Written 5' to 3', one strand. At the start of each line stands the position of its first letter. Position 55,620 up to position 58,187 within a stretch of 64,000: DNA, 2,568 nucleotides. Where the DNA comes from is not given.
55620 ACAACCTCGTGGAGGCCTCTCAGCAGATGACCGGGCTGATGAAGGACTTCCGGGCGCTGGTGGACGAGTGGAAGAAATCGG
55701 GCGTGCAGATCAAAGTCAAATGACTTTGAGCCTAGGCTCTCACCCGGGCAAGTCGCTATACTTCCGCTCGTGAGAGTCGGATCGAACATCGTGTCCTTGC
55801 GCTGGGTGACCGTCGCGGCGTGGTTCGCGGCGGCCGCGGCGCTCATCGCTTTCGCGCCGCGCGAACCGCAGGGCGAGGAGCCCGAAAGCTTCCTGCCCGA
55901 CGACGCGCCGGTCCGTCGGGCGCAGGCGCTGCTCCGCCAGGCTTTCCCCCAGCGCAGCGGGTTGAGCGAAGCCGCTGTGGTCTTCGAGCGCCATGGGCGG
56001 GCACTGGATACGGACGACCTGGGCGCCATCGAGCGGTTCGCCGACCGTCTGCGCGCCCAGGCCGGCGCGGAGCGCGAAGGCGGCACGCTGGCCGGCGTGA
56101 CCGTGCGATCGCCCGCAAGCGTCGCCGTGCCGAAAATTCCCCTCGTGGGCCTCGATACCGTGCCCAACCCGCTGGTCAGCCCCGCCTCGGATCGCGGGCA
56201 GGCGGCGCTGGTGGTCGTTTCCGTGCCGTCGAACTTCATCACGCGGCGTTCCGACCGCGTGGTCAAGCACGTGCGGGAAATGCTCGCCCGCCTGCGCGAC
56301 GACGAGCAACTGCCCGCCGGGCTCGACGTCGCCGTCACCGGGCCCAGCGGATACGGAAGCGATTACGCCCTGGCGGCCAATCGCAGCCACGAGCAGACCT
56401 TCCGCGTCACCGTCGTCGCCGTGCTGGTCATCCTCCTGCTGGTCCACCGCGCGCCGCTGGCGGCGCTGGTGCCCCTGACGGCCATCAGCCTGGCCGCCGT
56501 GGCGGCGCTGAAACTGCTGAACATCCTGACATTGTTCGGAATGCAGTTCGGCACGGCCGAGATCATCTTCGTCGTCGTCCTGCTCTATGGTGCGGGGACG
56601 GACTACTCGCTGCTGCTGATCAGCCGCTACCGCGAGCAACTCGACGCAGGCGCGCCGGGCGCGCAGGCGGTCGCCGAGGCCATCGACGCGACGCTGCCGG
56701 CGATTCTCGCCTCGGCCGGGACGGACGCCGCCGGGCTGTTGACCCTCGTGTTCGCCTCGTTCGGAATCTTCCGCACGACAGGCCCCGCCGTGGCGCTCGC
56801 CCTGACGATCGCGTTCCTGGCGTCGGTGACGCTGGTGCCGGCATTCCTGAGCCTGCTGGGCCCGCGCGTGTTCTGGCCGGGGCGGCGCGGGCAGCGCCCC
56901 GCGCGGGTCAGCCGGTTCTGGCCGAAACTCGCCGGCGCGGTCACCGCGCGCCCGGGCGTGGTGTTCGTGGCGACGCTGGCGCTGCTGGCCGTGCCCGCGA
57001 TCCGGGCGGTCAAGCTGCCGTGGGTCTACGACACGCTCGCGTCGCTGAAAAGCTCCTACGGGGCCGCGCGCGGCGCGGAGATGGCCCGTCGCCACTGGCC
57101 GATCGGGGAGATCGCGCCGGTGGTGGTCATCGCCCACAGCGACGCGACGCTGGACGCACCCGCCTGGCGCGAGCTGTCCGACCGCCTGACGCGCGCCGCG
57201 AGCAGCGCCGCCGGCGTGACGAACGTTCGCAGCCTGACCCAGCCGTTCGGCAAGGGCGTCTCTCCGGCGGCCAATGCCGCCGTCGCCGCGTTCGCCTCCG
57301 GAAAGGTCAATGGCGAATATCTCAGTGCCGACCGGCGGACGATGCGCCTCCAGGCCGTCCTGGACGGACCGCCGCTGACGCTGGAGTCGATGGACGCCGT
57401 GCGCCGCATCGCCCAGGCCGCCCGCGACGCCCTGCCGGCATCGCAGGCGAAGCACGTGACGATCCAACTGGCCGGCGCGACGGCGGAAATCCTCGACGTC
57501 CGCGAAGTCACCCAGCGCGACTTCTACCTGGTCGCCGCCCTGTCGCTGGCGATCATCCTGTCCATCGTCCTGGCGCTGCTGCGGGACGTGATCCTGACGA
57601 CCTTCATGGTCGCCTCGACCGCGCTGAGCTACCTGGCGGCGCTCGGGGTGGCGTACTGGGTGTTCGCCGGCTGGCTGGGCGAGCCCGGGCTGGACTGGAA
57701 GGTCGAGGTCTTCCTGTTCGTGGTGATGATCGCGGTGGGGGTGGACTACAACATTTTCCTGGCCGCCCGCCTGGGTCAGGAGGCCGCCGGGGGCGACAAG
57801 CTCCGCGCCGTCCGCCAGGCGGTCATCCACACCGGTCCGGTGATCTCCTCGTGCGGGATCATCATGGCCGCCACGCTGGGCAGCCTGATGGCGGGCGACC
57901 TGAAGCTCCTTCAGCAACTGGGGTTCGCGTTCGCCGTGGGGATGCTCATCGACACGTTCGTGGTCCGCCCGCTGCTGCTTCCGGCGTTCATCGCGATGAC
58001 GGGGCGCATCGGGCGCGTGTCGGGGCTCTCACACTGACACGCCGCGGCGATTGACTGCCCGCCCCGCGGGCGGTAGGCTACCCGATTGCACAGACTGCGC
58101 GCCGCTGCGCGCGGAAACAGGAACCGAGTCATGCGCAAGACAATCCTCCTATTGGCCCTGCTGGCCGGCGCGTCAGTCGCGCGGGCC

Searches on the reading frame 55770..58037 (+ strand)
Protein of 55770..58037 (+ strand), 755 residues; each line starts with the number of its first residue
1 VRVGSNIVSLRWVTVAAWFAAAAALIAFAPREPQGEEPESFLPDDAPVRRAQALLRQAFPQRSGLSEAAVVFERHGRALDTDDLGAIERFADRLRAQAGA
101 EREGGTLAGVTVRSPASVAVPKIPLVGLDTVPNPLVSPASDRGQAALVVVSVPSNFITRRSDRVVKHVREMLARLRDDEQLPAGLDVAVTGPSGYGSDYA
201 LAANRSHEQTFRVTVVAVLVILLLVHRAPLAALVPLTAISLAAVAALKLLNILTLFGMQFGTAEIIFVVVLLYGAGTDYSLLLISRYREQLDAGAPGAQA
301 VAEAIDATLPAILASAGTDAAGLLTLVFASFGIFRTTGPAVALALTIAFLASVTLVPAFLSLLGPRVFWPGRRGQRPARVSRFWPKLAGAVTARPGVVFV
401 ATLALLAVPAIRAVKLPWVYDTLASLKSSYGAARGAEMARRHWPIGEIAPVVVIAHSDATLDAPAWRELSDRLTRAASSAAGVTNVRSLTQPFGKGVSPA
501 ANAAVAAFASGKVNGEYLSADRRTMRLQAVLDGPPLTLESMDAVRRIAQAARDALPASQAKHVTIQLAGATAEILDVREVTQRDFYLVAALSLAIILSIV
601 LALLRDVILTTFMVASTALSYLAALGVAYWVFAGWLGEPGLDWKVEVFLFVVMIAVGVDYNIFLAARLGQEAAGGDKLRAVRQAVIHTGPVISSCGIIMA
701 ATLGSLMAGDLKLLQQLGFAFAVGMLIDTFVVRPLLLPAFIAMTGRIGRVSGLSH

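Call 40: search_protein_families(library=pfam, proteins=[window:55770-58037:+], max_evalue=0.001)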
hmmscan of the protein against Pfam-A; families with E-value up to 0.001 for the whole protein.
window:55770-58037:+ (755 aa): 1 family
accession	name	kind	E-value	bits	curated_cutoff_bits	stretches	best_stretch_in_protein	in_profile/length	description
PF03176.21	MMPL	-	3.7e-105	352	20.5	2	41-397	2-332/333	MMPL family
